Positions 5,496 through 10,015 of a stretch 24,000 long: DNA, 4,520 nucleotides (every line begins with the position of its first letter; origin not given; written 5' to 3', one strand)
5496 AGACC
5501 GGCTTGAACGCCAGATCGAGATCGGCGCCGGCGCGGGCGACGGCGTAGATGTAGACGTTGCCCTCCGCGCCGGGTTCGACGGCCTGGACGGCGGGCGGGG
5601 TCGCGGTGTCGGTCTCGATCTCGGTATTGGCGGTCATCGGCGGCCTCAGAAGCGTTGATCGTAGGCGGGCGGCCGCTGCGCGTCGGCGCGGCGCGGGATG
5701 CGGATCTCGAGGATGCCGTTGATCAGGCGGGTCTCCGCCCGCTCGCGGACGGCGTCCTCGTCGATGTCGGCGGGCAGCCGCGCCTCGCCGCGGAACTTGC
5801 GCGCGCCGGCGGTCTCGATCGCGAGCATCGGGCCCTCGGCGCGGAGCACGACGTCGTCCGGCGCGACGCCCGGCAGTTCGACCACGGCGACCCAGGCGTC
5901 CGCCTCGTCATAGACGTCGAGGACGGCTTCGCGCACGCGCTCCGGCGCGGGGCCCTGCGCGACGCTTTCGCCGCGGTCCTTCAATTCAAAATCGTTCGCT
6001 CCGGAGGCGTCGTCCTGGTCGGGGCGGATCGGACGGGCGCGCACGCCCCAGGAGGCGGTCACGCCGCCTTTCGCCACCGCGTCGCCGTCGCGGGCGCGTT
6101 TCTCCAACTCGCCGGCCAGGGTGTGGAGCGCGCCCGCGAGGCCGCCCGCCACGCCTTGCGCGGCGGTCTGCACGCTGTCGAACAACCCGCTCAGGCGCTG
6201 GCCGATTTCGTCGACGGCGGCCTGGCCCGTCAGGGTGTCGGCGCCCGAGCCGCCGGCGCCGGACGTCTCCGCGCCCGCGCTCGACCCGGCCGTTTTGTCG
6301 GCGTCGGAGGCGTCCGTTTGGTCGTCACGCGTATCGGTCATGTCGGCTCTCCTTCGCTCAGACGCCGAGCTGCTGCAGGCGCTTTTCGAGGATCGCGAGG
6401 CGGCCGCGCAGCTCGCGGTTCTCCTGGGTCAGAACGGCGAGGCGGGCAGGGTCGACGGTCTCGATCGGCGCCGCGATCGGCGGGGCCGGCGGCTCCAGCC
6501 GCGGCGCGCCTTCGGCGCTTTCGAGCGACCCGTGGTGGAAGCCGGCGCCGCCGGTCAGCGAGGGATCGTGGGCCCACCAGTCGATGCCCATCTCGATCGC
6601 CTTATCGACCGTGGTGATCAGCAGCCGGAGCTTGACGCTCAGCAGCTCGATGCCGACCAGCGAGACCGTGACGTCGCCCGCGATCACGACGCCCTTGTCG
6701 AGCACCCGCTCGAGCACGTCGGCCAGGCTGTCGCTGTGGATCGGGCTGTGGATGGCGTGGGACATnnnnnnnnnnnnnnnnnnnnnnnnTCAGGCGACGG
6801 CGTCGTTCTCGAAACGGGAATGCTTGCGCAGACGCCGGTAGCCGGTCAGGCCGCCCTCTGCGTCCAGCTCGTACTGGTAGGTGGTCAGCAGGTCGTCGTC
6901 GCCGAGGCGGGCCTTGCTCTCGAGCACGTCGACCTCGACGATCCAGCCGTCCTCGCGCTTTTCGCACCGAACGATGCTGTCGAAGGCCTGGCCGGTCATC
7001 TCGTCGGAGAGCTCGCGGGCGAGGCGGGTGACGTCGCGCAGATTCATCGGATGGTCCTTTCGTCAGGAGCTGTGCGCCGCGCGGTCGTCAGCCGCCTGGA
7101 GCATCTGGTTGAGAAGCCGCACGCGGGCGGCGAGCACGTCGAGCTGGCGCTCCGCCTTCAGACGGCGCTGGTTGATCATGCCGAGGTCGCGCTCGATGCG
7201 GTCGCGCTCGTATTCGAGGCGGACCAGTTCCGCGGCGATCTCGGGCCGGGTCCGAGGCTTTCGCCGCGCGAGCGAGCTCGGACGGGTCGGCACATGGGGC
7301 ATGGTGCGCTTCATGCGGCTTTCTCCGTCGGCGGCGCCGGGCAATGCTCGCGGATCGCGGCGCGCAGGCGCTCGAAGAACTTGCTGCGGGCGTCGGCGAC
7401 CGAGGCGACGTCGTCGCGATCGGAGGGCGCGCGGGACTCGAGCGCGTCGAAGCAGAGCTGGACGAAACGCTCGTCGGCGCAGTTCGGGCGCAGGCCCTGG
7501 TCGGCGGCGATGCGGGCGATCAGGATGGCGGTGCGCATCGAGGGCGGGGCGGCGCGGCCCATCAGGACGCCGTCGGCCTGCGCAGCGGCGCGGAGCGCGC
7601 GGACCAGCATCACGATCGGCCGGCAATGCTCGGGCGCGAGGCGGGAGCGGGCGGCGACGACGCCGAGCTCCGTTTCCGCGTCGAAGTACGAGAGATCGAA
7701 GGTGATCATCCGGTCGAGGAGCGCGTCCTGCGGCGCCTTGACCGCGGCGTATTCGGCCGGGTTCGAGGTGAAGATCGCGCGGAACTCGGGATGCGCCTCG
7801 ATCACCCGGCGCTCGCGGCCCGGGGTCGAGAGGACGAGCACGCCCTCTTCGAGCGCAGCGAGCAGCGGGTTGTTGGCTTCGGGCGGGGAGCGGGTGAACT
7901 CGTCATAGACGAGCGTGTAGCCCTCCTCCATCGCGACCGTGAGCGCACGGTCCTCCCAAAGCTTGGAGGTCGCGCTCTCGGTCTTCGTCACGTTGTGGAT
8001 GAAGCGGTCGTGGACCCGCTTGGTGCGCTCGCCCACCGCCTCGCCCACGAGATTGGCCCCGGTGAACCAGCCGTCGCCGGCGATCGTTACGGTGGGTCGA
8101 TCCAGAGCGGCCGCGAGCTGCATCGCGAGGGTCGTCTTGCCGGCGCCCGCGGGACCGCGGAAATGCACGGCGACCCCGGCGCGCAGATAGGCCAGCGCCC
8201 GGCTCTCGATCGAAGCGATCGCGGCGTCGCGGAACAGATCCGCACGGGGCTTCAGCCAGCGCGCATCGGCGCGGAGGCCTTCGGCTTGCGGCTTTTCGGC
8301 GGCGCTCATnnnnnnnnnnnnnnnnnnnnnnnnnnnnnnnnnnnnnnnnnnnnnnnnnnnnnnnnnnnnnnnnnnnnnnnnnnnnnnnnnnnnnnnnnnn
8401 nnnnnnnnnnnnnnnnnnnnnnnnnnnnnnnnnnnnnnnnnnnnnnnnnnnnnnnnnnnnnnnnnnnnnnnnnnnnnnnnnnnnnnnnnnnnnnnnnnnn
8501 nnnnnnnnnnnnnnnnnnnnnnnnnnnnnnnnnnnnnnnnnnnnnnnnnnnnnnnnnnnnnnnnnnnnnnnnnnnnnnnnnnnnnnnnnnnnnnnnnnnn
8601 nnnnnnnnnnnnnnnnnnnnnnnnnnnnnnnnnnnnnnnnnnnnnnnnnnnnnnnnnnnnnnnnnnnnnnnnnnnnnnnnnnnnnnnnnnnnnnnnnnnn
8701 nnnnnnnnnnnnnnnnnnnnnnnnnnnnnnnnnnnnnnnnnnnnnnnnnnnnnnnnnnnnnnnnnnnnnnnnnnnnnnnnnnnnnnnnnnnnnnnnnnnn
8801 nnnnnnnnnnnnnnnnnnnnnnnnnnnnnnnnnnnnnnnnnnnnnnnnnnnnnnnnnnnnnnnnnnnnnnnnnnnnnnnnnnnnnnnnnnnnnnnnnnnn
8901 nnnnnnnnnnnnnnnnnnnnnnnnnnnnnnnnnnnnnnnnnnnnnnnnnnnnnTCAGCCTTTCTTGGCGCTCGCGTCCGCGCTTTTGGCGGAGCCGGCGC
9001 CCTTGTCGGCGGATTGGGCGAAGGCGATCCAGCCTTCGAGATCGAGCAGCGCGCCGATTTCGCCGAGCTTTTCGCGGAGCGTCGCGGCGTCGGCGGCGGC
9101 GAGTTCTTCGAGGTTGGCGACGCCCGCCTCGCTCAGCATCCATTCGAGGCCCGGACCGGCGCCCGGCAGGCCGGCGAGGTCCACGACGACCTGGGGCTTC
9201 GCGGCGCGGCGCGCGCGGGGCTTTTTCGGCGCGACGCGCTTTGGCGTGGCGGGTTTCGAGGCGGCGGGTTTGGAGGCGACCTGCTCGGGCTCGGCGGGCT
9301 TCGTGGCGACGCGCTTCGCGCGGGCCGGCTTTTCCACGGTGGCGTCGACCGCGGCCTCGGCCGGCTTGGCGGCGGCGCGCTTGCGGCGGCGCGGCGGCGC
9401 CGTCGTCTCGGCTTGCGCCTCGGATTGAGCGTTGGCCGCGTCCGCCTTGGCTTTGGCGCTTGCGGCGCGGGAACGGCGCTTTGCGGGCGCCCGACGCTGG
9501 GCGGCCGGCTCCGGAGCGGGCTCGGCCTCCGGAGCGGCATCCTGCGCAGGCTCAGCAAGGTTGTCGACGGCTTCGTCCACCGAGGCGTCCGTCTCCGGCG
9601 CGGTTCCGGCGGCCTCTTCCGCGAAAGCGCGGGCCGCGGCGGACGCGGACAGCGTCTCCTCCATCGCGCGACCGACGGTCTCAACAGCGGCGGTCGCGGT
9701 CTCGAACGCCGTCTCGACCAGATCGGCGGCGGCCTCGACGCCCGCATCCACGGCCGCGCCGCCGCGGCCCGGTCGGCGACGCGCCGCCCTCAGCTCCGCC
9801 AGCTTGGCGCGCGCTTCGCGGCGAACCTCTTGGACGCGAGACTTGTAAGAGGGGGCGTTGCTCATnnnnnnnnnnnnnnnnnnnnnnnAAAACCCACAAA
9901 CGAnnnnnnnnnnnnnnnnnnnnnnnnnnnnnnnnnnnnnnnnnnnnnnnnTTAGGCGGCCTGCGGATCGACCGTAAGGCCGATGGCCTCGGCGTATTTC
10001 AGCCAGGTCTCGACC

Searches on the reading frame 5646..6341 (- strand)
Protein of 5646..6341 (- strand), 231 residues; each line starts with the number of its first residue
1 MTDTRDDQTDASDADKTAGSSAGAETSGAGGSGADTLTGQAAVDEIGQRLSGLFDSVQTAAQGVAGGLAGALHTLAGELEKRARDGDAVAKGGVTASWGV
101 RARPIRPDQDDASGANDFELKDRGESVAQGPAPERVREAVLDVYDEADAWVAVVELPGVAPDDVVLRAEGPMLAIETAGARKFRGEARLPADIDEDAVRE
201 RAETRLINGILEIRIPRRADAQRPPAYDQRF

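Call 9: search_protein_families(library=pfam, proteins=[window:5646-6341:-], max_evalue=0.01)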
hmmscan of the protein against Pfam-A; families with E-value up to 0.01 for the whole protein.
window:5646-6341:- (231 aa): 1 family
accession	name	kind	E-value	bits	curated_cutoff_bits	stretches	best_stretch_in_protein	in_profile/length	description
PF00011.27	HSP20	-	3.3e-05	24.4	20.8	1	145-221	4-91/102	Hsp20/alpha crystallin family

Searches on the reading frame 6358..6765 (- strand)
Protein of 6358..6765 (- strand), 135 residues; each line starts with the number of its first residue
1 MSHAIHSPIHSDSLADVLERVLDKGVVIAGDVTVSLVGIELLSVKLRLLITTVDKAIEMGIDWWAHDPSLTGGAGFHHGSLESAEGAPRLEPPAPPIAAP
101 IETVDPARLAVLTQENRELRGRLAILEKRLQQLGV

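Call 9: search_protein_families(library=pfam, proteins=[window:6358-6765:-], max_evalue=0.01)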
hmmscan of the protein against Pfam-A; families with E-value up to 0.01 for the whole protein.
window:6358-6765:- (135 aa): 1 family
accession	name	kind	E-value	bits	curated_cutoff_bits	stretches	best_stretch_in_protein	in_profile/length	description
PF00741.23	Gas_vesicle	-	9.1e-18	64.6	25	1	13-51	1-39/39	Gas vesicle protein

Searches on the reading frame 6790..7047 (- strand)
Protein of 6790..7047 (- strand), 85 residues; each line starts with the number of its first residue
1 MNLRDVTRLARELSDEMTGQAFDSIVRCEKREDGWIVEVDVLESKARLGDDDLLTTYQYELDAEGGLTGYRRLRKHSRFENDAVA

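Call 9: search_protein_families(library=pfam, proteins=[window:6790-7047:-], max_evalue=0.01)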
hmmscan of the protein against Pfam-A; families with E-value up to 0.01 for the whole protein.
window:6790-7047:- (85 aa): 1 family
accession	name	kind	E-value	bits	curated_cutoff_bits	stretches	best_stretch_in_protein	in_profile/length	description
PF05800.16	GvpO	-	2.1e-17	63.4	25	1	3-80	15-92/94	Gas vesicle synthesis protein GvpO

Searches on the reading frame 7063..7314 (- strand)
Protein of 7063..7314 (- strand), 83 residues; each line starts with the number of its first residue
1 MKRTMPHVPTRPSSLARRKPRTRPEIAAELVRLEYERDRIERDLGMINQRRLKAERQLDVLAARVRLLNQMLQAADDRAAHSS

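Call 9: search_protein_families(library=pfam, proteins=[window:7063-7314:-], max_evalue=0.01)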
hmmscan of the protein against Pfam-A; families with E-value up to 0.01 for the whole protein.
window:7063-7314:- (83 aa): 0 families

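Call 48: search_protein_families(library=ncbifam, proteins=[window:7063-7314:-], max_evalue=0.1)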
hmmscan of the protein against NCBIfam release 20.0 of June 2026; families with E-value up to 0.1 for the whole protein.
window:7063-7314:- (83 aa): 0 families

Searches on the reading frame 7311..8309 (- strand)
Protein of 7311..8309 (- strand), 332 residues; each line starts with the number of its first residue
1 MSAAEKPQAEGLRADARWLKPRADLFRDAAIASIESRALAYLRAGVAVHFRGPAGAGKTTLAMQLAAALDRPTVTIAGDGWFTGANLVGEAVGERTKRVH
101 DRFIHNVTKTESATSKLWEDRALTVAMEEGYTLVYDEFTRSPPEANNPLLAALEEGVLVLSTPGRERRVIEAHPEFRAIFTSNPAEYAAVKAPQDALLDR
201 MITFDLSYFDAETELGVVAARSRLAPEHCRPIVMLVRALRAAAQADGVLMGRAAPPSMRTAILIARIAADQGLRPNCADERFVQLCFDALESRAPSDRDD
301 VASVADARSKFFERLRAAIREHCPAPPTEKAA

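Call 9: search_protein_families(library=pfam, proteins=[window:7311-8309:-], max_evalue=0.01)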
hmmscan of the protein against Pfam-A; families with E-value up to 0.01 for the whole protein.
window:7311-8309:- (332 aa): 10 families
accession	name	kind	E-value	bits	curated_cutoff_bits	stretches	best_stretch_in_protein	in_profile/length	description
PF07728.20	AAA_5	-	3.4e-15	56.7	22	1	51-201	5-139/139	AAA domain (dynein-related subfamily)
PF13671.12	AAA_33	-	2.4e-05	25.1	27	1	49-142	3-82/143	AAA domain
PF00004.35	AAA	-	0.00027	21.8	21.2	1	50-103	3-50/131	ATPase family associated with various cellular activities (AAA)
PF07726.17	AAA_3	-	0.00078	19.8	27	0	119-202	48-130/131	ATPase family associated with various cellular activities (AAA)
PF13481.12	AAA_25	-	0.002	18.2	27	1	39-82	27-64/195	AAA domain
PF06414.18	Zeta_toxin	-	0.0027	17.6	22.3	0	52-149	23-113/199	Zeta toxin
PF13191.12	AAA_16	-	0.0035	18.3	32.6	1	27-82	5-55/167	AAA ATPase domain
PF02367.23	TsaE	-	0.0039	17.6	26.6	1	36-71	12-47/128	Threonylcarbamoyl adenosine biosynthesis protein TsaE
PF13521.12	AAA_28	-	0.009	16.7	27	0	48-75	2-29/164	AAA domain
PF05729.18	NACHT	-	0.0099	16.2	26.7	0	49-72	4-27/167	NACHT domain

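Call 93: find_related_loci(query=window:7311-8306:-, collection=metagenome_contigs, flank=10000)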
Query window:7311-8306:- (331 aa) in metagenome_contigs; peptide patterns used: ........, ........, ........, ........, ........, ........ (x = any residue, [..] = any of these).
252 stretches matched a pattern; 4 encode a relative of the query (tblastn E <= 1e-3); 4 distinct loci.
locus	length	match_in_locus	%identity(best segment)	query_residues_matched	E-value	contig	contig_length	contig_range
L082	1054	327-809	30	41-207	6e-14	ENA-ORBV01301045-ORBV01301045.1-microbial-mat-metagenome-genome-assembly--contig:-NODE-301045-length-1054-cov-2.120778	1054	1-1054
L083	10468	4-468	32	47-207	2e-12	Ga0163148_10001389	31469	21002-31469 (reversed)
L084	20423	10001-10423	25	47-207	3e-10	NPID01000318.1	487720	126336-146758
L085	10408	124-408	35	121-207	2e-7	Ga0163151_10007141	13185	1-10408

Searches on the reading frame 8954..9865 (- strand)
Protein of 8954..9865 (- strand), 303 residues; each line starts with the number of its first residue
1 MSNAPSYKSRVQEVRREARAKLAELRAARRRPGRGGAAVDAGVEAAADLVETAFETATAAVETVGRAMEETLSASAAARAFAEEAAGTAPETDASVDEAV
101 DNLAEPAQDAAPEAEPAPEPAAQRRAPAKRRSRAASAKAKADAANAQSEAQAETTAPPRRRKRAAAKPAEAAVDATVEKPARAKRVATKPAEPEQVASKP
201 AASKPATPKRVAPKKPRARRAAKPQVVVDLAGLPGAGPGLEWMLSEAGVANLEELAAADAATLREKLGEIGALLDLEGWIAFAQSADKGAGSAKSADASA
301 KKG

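Call 48: search_protein_families(library=ncbifam, proteins=[window:8954-9865:-], max_evalue=0.1)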
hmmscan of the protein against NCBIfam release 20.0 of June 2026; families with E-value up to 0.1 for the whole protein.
window:8954-9865:- (303 aa): 2 families
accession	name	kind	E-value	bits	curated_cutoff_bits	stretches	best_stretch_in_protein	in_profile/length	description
NF009040.0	PRK12373.1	equivalog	0.00027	20.8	514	1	134-262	242-357/400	NADH-quinone oxidoreductase subunit E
TIGR03491.1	TIGR03491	subfamily_domain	0.06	12.3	97.45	1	228-265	212-249/462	TM0106 family RecB-like putative nuclease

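Call 56: search_protein_families(library=pfam, proteins=[window:8954-9865:-], max_evalue=1)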
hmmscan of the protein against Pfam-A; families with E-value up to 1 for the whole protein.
window:8954-9865:- (303 aa): 4 families
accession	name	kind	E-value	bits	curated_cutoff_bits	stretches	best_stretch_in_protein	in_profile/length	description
PF14520.12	HHH_5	-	0.092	13.7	27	1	229-265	3-39/57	Helix-hairpin-helix domain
PF01518.21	PolyG_pol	-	0.13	11.4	25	1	45-104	107-168/366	Sigma NS protein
PF11731.14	Cdd1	-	0.15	12.7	25.5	1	227-268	5-46/86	Pathogenicity locus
PF21999.2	IMS_HHH_1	-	0.33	11.9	27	1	233-269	3-39/53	DNA polymerase-iota, thumb domain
